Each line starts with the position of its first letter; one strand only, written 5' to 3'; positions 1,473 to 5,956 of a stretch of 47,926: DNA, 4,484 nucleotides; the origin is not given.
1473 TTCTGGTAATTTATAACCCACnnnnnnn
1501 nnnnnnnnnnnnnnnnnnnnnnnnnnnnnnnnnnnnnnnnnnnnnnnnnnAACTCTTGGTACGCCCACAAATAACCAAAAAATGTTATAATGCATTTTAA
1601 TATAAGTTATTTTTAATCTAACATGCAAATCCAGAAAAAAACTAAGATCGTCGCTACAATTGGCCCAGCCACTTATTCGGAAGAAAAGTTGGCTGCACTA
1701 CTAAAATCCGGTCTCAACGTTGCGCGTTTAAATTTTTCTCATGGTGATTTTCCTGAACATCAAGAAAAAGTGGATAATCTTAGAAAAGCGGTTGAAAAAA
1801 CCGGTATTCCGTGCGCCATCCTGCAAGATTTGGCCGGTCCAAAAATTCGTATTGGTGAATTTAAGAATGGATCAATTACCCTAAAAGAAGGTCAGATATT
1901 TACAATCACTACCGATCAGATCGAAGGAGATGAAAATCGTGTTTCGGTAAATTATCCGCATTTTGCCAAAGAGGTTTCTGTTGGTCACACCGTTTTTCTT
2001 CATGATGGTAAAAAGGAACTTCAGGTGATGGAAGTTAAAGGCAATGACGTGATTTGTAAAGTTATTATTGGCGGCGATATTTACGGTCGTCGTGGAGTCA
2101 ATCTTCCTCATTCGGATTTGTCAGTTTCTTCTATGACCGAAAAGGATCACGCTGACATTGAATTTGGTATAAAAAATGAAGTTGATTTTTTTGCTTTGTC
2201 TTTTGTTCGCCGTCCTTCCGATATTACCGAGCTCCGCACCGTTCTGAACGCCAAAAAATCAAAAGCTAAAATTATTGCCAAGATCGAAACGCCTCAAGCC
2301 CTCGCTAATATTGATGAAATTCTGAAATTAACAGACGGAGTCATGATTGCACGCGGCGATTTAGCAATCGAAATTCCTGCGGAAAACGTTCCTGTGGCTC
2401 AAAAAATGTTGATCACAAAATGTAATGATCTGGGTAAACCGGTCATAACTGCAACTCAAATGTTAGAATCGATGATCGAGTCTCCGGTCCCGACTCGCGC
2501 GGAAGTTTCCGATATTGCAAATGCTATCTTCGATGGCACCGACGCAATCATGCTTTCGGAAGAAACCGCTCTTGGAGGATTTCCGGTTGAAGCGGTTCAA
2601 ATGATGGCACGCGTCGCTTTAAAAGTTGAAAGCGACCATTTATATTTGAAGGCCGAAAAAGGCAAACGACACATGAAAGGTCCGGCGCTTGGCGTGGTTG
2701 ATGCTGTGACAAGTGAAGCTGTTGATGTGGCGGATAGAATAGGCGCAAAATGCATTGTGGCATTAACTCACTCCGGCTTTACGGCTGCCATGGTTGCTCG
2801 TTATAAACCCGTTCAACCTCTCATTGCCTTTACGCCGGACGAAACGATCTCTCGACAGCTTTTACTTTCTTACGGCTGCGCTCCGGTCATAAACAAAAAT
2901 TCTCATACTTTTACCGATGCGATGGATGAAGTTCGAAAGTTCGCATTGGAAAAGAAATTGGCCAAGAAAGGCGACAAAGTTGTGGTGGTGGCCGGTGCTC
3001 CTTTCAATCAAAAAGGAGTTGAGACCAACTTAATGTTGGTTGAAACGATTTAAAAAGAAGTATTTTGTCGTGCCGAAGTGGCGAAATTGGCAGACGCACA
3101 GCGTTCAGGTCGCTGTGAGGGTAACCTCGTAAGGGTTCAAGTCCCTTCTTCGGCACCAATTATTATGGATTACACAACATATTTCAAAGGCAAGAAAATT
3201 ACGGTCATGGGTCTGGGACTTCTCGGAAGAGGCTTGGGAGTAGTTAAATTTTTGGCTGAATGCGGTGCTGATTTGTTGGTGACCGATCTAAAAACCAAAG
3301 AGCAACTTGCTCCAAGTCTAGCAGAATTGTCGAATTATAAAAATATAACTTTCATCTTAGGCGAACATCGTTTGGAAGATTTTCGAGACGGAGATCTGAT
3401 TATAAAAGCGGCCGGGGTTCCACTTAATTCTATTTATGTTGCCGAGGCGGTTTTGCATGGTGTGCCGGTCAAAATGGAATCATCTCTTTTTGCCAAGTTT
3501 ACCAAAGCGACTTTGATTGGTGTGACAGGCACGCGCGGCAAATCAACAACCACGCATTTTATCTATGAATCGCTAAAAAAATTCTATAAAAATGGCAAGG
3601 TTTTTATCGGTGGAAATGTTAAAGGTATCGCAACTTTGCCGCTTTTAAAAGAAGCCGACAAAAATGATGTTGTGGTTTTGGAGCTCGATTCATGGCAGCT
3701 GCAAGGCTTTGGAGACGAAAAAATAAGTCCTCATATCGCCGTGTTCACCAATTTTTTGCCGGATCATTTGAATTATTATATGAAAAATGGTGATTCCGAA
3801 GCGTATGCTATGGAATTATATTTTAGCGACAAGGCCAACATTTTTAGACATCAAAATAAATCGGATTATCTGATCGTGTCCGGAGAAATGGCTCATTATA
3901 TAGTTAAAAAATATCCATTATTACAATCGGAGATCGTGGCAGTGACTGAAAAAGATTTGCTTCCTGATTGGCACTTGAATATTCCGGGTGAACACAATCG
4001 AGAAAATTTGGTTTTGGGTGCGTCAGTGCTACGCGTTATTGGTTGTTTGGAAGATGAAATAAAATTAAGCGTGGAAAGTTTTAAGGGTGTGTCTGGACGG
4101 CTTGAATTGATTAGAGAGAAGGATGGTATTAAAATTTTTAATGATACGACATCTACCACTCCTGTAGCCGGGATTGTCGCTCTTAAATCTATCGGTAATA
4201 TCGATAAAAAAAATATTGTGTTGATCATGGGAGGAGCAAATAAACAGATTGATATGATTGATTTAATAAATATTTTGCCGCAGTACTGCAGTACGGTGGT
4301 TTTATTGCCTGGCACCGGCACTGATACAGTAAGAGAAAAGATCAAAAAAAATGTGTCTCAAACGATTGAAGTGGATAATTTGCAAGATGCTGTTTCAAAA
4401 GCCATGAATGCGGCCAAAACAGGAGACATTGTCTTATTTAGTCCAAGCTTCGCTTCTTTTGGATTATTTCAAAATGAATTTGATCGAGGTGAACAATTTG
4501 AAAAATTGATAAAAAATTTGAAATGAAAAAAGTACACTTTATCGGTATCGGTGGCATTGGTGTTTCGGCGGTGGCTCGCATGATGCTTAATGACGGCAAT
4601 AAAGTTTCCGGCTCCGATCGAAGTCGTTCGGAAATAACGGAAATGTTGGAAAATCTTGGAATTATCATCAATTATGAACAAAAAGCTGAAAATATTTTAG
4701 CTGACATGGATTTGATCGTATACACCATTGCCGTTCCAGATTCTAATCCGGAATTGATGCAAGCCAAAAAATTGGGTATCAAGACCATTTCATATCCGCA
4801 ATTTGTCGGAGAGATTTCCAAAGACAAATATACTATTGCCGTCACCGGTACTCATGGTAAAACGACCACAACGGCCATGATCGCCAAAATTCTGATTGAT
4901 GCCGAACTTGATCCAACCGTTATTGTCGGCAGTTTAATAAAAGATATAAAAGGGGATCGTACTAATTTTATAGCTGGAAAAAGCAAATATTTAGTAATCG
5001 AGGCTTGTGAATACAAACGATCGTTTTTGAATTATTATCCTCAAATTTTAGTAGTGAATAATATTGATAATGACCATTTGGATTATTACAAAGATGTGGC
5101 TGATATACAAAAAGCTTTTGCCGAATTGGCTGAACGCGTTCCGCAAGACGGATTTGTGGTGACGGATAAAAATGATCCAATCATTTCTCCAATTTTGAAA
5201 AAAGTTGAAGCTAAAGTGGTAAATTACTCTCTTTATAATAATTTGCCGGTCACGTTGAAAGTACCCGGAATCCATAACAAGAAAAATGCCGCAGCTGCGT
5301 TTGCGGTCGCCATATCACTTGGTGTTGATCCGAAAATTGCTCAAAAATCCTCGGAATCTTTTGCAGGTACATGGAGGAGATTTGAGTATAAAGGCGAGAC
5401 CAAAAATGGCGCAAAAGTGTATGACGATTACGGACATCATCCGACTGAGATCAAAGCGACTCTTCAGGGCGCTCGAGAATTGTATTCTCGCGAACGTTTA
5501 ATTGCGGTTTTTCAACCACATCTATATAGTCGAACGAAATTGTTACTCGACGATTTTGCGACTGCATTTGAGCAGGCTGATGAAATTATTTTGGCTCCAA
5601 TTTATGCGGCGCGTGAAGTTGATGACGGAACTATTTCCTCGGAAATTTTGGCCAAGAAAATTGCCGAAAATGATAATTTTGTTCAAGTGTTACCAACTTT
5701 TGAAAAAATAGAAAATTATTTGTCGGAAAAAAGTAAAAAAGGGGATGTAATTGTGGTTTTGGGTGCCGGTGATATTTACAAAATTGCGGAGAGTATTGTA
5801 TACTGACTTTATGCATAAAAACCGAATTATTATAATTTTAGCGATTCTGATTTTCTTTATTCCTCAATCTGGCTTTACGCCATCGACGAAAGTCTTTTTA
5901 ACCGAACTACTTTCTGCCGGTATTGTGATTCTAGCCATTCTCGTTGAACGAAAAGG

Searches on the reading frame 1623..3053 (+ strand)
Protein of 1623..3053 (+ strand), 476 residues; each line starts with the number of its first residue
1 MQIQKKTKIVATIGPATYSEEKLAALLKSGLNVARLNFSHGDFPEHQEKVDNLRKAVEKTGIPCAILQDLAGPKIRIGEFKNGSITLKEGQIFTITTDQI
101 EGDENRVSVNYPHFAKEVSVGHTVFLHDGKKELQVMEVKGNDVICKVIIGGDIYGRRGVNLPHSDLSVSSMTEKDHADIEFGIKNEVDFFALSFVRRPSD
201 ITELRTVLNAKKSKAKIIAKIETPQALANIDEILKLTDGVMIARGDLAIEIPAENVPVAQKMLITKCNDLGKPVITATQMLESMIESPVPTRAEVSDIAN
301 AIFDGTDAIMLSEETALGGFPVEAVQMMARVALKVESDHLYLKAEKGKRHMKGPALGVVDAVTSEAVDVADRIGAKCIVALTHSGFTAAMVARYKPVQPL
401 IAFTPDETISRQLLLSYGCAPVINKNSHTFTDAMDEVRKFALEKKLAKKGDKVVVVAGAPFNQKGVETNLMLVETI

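Call 31: search_protein_families(library=pfam, proteins=[window:1623-3053:+], max_evalue=0.0001)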
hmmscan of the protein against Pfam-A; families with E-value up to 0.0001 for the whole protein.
window:1623-3053:+ (476 aa): 2 families
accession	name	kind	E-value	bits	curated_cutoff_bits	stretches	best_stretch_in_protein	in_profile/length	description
PF00224.27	PK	-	1.5e-126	422.4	30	1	5-325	2-328/328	Pyruvate kinase, barrel domain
PF02887.21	PK_C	-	1.7e-29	102.6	28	1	360-473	1-113/114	Pyruvate kinase, alpha/beta domain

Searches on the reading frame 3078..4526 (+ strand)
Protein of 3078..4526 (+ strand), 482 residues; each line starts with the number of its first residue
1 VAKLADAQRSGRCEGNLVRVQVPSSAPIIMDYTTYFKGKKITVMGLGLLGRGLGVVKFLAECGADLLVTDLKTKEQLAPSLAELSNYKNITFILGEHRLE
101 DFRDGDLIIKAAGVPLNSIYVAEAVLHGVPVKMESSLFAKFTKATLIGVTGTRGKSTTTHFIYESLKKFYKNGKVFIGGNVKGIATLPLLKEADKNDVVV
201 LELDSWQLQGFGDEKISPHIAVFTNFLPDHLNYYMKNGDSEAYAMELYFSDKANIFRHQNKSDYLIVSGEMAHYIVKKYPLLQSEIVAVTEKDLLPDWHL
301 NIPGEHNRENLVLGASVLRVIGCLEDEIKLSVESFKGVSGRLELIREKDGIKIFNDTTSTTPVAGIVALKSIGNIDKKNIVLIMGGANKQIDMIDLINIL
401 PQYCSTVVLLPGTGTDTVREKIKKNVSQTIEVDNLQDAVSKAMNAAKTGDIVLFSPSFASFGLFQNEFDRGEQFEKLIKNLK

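Call 31: search_protein_families(library=pfam, proteins=[window:3078-4526:+], max_evalue=0.0001)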
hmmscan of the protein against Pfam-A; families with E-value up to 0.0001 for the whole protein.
window:3078-4526:+ (482 aa): 3 families
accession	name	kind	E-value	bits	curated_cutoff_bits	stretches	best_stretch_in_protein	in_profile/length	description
PF08245.18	Mur_ligase_M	-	5.7e-17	62.8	24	1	149-278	1-134/200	Mur ligase middle domain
PF02875.26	Mur_ligase_C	-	1.6e-13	52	28.4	1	340-458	1-127/127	Mur ligase, glutamate ligase domain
PF21799.2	MurD-like_N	-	6.2e-09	36.5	27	1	39-131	1-86/88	Mur ligase MurD-like, N-terminal domain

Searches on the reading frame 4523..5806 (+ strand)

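Call 31: search_protein_families(library=pfam, proteins=[window:4523-5806:+], max_evalue=0.0001)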
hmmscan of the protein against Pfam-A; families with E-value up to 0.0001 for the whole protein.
window:4523-5806:+ (427 aa): 3 families
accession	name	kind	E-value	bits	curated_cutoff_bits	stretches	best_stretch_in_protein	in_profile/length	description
PF08245.18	Mur_ligase_M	-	1.9e-23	83.9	24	1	107-239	1-149/200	Mur ligase middle domain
PF01225.30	Mur_ligase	-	3.7e-23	82.1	21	1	3-103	1-95/95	Mur ligase family, catalytic domain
PF02875.26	Mur_ligase_C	-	1.1e-22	81.7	28.4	1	285-416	1-127/127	Mur ligase, glutamate ligase domain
